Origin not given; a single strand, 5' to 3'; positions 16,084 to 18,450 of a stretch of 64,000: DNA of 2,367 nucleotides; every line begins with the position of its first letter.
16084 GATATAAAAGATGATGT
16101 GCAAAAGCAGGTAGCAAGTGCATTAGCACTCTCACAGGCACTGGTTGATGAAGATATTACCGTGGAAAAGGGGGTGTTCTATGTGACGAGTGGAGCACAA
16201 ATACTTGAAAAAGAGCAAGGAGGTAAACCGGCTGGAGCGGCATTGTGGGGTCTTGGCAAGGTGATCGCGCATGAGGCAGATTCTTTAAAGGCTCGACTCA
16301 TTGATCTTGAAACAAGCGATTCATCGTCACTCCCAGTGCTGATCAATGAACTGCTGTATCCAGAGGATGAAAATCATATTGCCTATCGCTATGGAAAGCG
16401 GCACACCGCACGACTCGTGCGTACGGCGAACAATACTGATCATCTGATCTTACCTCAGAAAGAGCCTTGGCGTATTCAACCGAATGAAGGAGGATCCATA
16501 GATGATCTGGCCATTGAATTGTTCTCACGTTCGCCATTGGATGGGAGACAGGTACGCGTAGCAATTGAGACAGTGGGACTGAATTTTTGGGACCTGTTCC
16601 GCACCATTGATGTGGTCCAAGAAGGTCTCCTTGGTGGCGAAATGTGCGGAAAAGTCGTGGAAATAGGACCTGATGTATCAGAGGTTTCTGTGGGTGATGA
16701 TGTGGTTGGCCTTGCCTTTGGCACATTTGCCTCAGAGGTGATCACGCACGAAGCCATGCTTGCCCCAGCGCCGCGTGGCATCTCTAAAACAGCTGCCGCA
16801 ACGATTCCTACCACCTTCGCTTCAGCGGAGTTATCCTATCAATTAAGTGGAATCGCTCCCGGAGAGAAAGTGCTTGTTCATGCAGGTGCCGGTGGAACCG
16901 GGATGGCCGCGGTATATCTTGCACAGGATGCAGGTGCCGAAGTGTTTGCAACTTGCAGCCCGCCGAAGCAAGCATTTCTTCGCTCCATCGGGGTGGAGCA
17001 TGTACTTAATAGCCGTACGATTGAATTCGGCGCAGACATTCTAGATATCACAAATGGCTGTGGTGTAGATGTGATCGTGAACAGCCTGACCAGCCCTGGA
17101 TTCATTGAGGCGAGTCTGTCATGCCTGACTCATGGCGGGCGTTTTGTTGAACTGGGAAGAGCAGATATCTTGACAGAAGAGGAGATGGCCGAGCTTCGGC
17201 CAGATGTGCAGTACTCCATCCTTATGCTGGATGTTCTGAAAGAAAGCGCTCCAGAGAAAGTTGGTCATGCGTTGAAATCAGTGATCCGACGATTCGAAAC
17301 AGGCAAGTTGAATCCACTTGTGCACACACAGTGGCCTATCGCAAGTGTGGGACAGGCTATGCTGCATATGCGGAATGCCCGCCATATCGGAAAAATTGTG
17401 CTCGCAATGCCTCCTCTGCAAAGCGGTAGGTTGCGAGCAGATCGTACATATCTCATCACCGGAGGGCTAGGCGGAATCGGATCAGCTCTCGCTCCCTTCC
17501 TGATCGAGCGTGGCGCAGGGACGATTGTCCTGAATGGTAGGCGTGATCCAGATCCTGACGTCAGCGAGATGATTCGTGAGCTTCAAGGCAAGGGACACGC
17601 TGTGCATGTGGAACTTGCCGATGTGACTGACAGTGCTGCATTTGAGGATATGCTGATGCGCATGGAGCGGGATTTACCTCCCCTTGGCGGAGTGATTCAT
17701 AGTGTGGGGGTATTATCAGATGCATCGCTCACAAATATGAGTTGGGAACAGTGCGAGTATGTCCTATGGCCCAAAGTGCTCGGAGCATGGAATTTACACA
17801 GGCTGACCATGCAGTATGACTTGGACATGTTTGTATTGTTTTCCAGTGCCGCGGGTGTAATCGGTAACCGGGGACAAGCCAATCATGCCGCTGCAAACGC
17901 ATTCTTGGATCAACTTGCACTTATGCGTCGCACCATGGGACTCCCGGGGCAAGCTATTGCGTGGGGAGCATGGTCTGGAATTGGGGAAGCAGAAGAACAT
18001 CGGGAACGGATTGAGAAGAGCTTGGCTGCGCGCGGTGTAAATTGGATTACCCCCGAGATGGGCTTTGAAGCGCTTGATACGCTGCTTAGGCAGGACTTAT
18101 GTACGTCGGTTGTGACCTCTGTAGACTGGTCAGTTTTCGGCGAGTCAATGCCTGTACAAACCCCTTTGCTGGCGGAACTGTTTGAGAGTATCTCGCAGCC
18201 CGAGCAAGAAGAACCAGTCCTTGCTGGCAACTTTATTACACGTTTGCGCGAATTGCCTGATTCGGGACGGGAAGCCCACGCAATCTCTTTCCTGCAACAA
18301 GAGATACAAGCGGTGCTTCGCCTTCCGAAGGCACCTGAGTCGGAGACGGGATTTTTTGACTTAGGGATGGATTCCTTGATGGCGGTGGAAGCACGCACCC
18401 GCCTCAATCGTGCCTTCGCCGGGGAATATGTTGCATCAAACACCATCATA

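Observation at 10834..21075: Solitary 3413-aa type I PKS with a fungal-HR-PKS-like fully reducing, C-methylating module and no cluster around it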

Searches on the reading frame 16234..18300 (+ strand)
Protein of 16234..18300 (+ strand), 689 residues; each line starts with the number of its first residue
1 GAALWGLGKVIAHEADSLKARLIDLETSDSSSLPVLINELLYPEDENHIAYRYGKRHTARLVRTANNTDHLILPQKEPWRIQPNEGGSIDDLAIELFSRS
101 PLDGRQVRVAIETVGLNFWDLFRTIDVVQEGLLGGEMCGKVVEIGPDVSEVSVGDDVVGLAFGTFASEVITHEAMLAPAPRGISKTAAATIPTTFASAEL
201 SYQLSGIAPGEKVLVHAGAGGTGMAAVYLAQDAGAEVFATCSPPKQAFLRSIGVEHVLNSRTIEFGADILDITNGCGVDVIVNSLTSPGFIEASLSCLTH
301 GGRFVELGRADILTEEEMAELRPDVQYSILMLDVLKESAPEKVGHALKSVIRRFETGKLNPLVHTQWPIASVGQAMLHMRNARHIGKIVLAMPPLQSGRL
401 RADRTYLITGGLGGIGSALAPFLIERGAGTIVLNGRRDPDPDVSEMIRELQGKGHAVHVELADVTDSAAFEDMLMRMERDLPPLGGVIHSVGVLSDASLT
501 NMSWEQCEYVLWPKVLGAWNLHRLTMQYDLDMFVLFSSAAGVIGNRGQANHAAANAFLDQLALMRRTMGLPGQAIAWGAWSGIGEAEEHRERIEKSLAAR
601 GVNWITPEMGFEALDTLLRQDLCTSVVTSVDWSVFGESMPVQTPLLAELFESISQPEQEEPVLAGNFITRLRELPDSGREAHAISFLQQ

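Call 59: search_solved_structures(query=window:16234-18300:+, max_evalue=1e-20, show_alignments=2)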
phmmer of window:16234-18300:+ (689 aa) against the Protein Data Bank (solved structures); distinct sequences matched with E-value up to 1e-20: 54.
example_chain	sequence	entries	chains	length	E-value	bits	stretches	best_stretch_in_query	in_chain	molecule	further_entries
3slk_A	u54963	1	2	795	1.2e-104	354.4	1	2-617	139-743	Polyketide synthase extender module 2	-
8g7w_A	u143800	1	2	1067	1.4e-101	344.3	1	2-618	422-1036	Type I PKS module 4, module 5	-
9d2y_A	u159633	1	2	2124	6.5e-98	332.1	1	2-625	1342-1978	Multifunctional mycocerosic acid synthase membrane-associated MAS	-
9d2z_A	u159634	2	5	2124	6.5e-98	332.1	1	2-625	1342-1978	Mycocerosic acid synthase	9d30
5bp4_A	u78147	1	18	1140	3.6e-91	309.9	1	3-630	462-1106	Mycocerosic acid synthase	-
5dp1_A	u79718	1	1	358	4.5e-63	217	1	77-393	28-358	CurK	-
5dp2_A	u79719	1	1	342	3.6e-56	194.2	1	127-393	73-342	CurF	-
2vz8_A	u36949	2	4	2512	8.2e-53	183.1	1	116-585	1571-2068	FATTY ACID SYNTHASE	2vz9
5doz_A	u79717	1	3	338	5.9e-52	180.3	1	106-393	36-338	JamJ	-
5dov_A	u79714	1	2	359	6.9e-52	180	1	106-393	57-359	JamJ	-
9b80_A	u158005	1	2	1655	1.3e-51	179.1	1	114-586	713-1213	Fatty acid synthase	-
8eyi_E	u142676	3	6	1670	1.3e-51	179.1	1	114-586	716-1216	Fatty acid synthase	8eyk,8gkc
8vf7_A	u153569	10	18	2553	2.9e-51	178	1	114-585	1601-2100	Fatty acid synthase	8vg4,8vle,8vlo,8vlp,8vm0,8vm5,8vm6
8vf7_B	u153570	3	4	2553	2.9e-51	178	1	114-585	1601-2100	Fatty acid synthase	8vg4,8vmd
6fn6_A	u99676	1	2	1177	1.5e-50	175.6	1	116-584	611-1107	Fatty acid synthase 1, isoform A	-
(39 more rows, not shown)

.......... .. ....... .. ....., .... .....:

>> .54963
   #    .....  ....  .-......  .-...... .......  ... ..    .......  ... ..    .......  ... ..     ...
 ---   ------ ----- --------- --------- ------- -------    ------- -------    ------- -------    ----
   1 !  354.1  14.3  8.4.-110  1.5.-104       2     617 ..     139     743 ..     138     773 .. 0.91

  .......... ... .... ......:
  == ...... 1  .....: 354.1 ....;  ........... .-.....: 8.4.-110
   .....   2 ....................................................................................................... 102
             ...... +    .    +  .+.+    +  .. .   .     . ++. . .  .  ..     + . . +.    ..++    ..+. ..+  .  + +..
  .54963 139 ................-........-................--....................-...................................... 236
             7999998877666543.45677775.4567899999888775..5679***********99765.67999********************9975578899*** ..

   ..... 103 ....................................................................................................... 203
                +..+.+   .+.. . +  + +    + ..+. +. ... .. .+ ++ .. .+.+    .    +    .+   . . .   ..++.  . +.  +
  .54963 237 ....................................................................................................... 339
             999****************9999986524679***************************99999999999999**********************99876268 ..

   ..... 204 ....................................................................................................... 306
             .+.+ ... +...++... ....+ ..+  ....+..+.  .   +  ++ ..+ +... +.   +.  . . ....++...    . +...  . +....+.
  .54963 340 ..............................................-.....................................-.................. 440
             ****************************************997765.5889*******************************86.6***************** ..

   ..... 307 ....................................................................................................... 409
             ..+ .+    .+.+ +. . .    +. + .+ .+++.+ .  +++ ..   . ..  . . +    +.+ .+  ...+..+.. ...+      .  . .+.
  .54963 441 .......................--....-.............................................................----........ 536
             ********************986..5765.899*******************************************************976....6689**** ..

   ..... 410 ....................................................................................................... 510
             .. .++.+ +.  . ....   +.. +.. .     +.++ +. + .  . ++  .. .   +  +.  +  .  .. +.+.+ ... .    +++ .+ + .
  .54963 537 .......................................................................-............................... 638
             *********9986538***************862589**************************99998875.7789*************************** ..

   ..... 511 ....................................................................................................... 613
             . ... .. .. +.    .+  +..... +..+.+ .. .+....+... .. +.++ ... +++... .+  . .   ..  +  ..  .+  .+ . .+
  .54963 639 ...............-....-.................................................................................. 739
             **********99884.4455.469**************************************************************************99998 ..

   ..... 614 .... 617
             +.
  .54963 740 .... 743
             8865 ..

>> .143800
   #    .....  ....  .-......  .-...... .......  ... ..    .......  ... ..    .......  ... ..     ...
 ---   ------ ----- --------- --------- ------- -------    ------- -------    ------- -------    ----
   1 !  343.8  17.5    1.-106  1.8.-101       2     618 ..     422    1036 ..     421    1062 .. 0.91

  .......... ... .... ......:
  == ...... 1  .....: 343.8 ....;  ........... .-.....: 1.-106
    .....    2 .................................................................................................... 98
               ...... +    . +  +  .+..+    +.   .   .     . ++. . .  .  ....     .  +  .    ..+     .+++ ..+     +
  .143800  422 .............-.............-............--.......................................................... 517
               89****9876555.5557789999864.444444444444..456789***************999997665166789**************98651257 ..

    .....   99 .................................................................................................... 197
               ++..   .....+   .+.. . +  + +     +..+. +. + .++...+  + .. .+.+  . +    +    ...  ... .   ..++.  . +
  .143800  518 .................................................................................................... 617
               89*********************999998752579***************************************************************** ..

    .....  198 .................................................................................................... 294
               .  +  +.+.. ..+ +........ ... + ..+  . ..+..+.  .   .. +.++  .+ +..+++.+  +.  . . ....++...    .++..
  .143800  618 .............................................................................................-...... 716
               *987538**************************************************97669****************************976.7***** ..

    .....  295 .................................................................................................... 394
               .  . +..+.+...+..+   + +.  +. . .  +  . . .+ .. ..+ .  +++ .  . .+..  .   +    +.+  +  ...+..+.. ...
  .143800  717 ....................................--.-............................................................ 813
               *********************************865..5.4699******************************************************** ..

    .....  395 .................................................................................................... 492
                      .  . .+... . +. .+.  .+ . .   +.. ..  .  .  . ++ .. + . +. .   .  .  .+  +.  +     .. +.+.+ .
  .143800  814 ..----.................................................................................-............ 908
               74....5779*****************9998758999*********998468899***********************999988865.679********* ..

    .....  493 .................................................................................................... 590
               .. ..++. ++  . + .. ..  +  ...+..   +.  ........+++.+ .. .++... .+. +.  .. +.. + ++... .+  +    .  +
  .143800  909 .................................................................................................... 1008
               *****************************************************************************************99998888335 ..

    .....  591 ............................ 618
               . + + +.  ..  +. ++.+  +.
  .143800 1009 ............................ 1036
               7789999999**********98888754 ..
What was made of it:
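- Closest known: Mycocerosic acid synthase and MAS-like PKSs of mycobacteria. Same: It is a good match for the ER-KR region (call 59).
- MAS-type iterative PKSs are among the better structural matches for the ER-KR region (call 59).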

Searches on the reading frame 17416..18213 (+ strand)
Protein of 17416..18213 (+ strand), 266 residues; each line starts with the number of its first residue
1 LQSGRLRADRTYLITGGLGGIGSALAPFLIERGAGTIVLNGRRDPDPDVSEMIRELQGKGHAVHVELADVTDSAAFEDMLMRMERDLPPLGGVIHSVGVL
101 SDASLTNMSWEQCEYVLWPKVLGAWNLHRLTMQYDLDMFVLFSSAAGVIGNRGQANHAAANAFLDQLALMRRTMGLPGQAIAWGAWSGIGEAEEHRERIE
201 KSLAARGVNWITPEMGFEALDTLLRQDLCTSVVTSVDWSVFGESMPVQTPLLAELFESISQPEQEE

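Call 70: search_protein_representatives(protein=window:17416-18213:+)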
Query: 266 residues. Proteins with E-value up to 0.001 (for the whole library): 48437; up to 1e-10: 34541; up to 1e-30: 12939. The best 150 are listed.
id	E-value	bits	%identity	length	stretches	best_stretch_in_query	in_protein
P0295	1.0e-248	837.9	57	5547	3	5-262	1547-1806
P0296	6.8e-201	681.2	48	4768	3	1-264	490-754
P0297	1.8e-172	588.0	58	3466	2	4-257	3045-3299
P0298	1.5e-162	555.4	57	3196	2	4-260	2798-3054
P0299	1.9e-160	548.6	58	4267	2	5-255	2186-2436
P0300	1.6e-159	545.6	57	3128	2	4-255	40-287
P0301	2.1e-159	545.2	55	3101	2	3-263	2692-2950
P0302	9.0e-154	526.7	40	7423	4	8-237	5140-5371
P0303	1.3e-151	519.6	41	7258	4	10-247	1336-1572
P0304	2.2e-150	515.6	44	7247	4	4-236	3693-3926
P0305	5.0e-150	514.4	53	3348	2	2-256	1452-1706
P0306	1.6e-149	512.8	42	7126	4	10-237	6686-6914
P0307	1.3e-148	509.8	38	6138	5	11-246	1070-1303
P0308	2.4e-145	499.1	40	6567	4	9-247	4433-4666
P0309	2.5e-144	495.7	40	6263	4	10-264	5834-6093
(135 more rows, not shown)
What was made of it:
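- Tried and rejected: (8) The representative-library search with the KR region ranked giant multi-KR PKSs first (call 70).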
